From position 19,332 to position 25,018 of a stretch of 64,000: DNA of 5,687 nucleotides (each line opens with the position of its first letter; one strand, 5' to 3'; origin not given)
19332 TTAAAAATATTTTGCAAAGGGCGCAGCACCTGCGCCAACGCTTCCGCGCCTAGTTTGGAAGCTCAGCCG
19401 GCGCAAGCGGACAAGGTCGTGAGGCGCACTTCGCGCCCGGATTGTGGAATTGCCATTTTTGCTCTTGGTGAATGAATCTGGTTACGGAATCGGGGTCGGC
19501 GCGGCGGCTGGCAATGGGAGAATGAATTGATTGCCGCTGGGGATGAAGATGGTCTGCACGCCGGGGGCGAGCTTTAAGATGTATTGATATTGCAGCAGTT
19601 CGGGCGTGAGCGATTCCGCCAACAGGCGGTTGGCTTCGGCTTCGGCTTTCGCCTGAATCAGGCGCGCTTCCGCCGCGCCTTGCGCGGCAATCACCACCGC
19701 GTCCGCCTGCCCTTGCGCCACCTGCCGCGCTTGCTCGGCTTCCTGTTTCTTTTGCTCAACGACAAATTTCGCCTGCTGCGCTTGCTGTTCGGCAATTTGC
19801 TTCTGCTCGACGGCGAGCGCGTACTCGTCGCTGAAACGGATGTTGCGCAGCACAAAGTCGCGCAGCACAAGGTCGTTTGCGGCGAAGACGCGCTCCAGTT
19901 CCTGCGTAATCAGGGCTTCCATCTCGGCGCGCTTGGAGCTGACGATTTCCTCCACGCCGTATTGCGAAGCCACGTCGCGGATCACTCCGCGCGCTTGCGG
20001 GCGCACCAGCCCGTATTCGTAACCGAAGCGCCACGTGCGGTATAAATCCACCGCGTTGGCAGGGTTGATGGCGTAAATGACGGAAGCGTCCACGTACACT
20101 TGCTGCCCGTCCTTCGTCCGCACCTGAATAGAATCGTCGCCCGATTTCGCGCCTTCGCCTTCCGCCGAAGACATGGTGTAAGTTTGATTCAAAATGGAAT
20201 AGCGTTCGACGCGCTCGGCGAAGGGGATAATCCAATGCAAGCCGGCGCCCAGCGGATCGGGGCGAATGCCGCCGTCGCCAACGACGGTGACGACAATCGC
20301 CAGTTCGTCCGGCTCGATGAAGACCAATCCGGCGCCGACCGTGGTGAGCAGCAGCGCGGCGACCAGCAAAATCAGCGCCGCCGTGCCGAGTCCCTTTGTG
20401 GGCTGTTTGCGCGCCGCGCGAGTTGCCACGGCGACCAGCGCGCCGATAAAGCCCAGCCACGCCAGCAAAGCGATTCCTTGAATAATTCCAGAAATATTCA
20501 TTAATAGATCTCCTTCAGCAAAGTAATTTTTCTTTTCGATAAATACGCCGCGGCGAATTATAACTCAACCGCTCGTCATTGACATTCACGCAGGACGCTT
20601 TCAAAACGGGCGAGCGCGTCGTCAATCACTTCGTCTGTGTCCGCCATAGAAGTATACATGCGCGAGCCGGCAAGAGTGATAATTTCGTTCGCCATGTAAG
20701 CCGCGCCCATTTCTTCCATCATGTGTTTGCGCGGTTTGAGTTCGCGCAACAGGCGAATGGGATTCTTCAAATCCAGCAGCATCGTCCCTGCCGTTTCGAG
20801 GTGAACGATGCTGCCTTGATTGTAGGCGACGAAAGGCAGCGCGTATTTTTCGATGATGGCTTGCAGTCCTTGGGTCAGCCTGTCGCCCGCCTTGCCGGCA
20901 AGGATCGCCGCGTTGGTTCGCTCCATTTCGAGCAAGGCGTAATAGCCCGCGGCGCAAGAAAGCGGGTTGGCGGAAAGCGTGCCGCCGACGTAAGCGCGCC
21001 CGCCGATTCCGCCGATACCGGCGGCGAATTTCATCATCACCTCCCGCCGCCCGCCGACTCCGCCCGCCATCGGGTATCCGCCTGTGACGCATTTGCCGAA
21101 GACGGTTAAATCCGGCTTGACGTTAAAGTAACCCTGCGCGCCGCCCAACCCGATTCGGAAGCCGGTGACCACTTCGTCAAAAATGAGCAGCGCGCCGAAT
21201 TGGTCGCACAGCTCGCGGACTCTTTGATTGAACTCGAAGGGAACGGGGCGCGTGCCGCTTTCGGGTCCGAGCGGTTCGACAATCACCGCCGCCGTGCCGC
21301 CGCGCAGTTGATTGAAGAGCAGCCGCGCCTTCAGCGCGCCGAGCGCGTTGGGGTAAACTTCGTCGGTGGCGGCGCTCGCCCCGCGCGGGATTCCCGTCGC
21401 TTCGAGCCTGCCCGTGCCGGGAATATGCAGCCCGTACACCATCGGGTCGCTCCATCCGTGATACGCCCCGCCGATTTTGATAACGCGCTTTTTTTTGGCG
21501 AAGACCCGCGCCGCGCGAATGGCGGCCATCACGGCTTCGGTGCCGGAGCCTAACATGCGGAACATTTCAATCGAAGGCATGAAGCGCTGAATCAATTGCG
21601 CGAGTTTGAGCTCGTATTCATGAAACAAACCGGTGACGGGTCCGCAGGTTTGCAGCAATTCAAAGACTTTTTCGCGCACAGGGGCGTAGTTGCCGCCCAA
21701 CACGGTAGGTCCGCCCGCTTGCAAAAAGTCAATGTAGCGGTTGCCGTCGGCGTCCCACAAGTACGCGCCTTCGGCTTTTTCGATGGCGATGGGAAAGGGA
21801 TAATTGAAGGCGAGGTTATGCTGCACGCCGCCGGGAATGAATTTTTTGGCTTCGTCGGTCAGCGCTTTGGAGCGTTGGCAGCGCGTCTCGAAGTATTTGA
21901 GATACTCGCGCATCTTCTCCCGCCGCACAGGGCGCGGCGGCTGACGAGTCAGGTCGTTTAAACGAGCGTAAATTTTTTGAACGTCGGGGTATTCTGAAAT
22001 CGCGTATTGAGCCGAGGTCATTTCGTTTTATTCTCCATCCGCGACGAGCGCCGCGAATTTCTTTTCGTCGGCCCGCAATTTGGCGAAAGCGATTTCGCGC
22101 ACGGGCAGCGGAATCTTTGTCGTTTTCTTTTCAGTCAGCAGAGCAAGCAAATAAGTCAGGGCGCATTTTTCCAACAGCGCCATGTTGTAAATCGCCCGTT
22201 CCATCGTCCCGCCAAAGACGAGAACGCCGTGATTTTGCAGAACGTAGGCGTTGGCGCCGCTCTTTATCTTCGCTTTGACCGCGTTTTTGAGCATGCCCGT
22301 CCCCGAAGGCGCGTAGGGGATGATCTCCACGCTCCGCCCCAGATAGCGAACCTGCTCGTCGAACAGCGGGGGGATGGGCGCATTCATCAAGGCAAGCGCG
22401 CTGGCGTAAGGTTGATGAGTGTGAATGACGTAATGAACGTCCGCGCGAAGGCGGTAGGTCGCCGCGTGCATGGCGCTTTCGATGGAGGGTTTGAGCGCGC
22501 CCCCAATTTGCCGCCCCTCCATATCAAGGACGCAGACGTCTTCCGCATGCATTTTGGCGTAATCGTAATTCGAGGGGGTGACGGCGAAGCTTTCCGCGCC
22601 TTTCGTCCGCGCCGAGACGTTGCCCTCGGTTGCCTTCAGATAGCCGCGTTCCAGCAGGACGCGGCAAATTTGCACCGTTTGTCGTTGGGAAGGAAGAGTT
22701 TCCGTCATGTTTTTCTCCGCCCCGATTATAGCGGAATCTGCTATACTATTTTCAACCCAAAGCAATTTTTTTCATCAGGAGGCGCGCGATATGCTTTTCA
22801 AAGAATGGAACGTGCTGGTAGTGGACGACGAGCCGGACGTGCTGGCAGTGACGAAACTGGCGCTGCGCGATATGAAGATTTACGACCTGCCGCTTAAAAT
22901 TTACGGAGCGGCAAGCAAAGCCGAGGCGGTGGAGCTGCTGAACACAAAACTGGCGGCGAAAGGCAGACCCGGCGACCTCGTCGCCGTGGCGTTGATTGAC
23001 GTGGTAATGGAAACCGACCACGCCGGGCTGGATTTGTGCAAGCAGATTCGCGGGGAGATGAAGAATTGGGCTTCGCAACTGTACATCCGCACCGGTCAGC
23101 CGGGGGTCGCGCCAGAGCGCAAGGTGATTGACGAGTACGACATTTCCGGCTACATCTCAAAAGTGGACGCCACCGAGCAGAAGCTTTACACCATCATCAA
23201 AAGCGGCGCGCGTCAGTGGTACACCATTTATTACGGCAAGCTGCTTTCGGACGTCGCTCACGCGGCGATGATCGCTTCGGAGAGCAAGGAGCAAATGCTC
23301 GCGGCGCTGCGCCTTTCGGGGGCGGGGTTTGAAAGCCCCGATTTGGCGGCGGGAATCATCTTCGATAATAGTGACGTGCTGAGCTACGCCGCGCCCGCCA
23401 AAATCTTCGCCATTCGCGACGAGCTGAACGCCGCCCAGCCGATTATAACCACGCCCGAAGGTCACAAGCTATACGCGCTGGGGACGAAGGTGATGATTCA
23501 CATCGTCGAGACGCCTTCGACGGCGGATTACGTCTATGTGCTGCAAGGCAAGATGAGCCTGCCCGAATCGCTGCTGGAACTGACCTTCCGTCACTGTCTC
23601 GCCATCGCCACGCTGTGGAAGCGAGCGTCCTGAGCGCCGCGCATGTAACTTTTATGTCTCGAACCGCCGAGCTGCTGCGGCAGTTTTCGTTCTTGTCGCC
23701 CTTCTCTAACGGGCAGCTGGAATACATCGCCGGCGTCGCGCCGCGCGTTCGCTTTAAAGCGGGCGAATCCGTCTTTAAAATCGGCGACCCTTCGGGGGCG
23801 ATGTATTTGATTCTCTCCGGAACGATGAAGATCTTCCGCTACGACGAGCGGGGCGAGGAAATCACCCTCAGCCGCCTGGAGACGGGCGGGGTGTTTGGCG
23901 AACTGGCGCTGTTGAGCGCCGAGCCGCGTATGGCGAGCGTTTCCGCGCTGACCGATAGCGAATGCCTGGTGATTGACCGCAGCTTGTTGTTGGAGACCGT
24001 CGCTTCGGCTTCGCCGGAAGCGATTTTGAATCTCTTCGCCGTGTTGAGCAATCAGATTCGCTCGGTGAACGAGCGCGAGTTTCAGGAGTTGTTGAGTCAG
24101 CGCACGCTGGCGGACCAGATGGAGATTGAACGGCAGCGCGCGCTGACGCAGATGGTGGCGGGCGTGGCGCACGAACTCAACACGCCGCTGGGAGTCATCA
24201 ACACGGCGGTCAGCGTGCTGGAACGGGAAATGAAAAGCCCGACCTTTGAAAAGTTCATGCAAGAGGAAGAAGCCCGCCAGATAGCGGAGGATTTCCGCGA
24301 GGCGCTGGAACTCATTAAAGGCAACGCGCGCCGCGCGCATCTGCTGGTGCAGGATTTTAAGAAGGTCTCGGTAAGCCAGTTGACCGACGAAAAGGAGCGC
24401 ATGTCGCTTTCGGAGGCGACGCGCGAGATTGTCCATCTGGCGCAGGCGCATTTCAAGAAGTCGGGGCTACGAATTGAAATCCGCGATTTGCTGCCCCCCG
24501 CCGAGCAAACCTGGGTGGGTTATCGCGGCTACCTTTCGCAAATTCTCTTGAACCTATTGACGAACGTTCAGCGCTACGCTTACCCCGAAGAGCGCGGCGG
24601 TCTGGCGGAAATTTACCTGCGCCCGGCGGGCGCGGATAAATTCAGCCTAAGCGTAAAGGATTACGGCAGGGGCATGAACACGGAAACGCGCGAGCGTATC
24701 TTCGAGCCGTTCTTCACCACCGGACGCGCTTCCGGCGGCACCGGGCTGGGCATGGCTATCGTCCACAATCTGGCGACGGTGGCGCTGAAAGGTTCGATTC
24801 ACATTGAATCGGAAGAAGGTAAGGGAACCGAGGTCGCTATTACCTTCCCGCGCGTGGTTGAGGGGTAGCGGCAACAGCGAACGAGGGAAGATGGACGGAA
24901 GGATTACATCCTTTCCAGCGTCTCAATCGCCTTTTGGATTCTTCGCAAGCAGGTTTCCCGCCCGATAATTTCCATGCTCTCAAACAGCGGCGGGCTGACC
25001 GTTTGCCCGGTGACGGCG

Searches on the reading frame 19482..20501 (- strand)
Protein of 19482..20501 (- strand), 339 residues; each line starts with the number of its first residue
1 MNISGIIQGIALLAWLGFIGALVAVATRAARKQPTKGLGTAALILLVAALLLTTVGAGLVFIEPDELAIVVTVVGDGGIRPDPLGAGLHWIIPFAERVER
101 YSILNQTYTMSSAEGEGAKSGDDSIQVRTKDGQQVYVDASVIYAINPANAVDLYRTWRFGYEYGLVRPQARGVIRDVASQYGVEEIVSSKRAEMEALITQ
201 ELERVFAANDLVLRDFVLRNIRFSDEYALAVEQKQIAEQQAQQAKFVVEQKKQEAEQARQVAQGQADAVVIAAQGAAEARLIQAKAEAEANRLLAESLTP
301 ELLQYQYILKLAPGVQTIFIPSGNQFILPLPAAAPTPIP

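Call 25: search_protein_families(library=ncbifam, proteins=[window:19482-20501:-], max_evalue=0.00001)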
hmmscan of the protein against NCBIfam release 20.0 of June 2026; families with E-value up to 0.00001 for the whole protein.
window:19482-20501:- (339 aa): 2 families
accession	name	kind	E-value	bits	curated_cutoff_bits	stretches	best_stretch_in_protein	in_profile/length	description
TIGR01933.1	hflK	equivalog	5.7e-10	39.1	159.4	1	82-295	20-217/261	FtsH protease activity modulator HflK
TIGR01932.1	hflC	equivalog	5.4e-08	32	134.4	0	84-198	48-152/318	protease modulator HflC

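Call 31: search_protein_families(library=pfam, proteins=[window:19482-20501:-], max_evalue=0.001)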
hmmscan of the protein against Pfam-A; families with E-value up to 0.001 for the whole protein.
window:19482-20501:- (339 aa): 1 family
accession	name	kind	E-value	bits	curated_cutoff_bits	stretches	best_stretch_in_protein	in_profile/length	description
PF01145.31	Band_7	-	7.5e-31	108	23.6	1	62-252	3-169/176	SPFH domain / Band 7 family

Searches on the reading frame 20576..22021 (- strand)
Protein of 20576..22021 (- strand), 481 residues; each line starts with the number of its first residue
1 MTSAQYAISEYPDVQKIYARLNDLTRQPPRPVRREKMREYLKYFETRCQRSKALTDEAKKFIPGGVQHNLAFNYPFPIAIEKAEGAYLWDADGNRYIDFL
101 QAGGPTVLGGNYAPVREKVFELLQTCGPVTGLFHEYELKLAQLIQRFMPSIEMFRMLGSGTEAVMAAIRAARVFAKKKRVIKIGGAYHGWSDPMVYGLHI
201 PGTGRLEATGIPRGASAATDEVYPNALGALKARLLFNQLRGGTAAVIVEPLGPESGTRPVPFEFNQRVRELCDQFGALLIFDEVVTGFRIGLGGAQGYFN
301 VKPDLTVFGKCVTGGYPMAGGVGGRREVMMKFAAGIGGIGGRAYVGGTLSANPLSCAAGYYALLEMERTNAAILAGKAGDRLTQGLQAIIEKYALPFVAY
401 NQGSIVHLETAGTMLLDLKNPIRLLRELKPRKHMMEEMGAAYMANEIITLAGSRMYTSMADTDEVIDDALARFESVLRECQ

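Call 26: search_protein_families(library=ncbifam, proteins=[window:20576-22021:-], max_evalue=0.00001)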
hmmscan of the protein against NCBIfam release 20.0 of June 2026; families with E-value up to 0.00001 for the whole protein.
window:20576-22021:- (481 aa): 69 families (the best 25 are shown)
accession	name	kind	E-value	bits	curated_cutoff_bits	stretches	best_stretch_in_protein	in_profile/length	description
NF000818.0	PRK00062.1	subfamily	4.1e-88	295.9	398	1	48-479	3-426/429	glutamate-1-semialdehyde 2,1-aminomutase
TIGR00713.1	hemL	equivalog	2.4e-80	270.3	527.3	1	51-419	2-366/423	glutamate-1-semialdehyde 2,1-aminomutase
NF041362.1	GntE_guanitoxin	equivalog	2.4e-70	237.2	525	1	48-398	5-357/426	guanitoxin biosynthesis PLP-dependent transaminase GntE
NF009055.0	PRK12389.1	equivalog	1.3e-66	225.1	637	1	48-397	3-349/431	glutamate-1-semialdehyde 2,1-aminomutase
NF004856.0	PRK06209.1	equivalog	1.6e-41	142.3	486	1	44-395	4-345/450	glutamate-1-semialdehyde 2,1-aminomutase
TIGR00707.1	argD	subfamily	8.2e-40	136.8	410.05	1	74-394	7-314/381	acetylornithine/succinylornithine family transaminase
NF005993.0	PRK08117.1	subfamily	9.9e-40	136.4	574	2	242-414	207-371/433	aspartate aminotransferase family protein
NF001864.0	PRK00615.1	equivalog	8.6e-39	133.3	706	1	49-366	5-319/433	glutamate-1-semialdehyde aminotransferase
NF005453.0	PRK07046.1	subfamily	6.9e-38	130.4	425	1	41-411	20-386/453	transaminase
NF005985.0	PRK08088.1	equivalog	1.5e-36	126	713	1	76-404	23-353/426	4-aminobutyrate--2-oxoglutarate transaminase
NF005692.0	PRK07495.1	equivalog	7.7e-36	123.6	724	1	78-392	24-340/425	4-aminobutyrate--2-oxoglutarate transaminase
NF049976.1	AmadipTransam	equivalog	2.9e-35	122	650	1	72-391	10-331/416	2-aminoadipate transaminase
NF002874.0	PRK03244.1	equivalog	6.4e-33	114.1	457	1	73-389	21-322/399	acetylornithine transaminase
NF004426.0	PRK05769.1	equivalog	1.2e-32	113.2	552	2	243-394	222-363/441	acetyl ornithine aminotransferase family protein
NF002325.0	PRK01278.1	subfamily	1.3e-30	106.4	372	1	74-394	11-319/395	acetylornithine transaminase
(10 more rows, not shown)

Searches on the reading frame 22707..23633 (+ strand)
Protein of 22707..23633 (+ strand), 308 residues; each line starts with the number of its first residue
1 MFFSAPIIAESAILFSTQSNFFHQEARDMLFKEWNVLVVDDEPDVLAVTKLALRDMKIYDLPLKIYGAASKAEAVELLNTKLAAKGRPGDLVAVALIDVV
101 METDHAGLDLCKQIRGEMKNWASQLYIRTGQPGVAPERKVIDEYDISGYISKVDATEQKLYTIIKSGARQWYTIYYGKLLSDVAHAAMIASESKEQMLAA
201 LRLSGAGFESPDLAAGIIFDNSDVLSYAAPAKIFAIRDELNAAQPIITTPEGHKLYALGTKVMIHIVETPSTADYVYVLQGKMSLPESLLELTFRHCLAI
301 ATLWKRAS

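Call 26: search_protein_families(library=ncbifam, proteins=[window:22707-23633:+], max_evalue=0.00001)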
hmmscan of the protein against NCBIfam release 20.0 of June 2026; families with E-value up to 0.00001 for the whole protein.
window:22707-23633:+ (308 aa): 0 families

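Call 31: search_protein_families(library=pfam, proteins=[window:22707-23633:+], max_evalue=0.001)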
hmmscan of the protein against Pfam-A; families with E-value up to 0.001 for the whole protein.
window:22707-23633:+ (308 aa): 1 family
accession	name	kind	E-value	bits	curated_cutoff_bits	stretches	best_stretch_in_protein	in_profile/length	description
PF00072.30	Response_reg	-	1.4e-05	25.7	30.2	1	36-153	1-100/111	Response regulator receiver domain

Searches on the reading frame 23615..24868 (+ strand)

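Call 26: search_protein_families(library=ncbifam, proteins=[window:23615-24868:+], max_evalue=0.00001)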
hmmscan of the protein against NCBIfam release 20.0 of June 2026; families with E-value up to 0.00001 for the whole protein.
window:23615-24868:+ (417 aa): 74 families (the best 25 are shown)
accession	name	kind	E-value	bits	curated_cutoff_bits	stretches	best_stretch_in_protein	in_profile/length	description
NF046044.1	PnpS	equivalog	4.4e-30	105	400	1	163-412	158-390/390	two-component system histidine kinase PnpS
NF008468.0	PRK11360.1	equivalog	1.2e-26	93.2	646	1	162-413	380-608/616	two-component system sensor histidine kinase AtoS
NF052574.1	HisKinEspCMyxo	equivalog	3.9e-26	91.5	1200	1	166-412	406-636/785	serine histidine kinase EspC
TIGR02966.1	phoR_proteo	equivalog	1.7e-24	86.5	334.2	1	147-411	86-333/333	phosphate regulon sensor histidine kinase PhoR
NF052573.1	HisKinEspAMyxo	equivalog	2.7e-23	81.9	1400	1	172-410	379-608/755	serine histidine kinase EspA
NF007688.0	PRK10364.1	equivalog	1.6e-22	79.9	479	1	159-415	221-453/460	two-component system sensor histidine kinase ZraS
NF033092.0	HK_WalK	equivalog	5.5e-22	78.1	725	1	166-412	363-593/594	cell wall metabolism sensor histidine kinase WalK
TIGR02956.1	TMAO_torS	equivalog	2.6e-21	75.5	676.5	1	146-412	434-681/967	TMAO reductase system sensor histidine kinase/response regulator TorS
NF047874.1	MASE3_PAS_HK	subfamily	7.3e-21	74.6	560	1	309-413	522-625/655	MASE3 domain-containing sensor histidine kinase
NF041947.1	LuxQ_Vibrio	equivalog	2.7e-20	71.9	1200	1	163-412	458-695/843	quorum-sensing autoinducer 2 sensor kinase/phosphatase LuxQ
NF008312.0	PRK11100.1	equivalog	4.9e-20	71.8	356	1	152-413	232-474/477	two-component system sensor histidine kinase CreC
NF012163.2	BaeS_SmeS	equivalog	5e-20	71.9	500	1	147-412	210-457/457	sensor histidine kinase efflux regulator BaeS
NF010411.0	PRK13837.1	equivalog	1e-19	70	647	1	142-413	419-675/828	two-component system VirA-like sensor kinase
NF038348.1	T2SS_HK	subfamily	1.3e-19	70.1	450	1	305-412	470-572/574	histidine kinase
NF011874.0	PRK15347.1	equivalog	7.3e-19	67.3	852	1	149-412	375-613/921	two component system sensor kinase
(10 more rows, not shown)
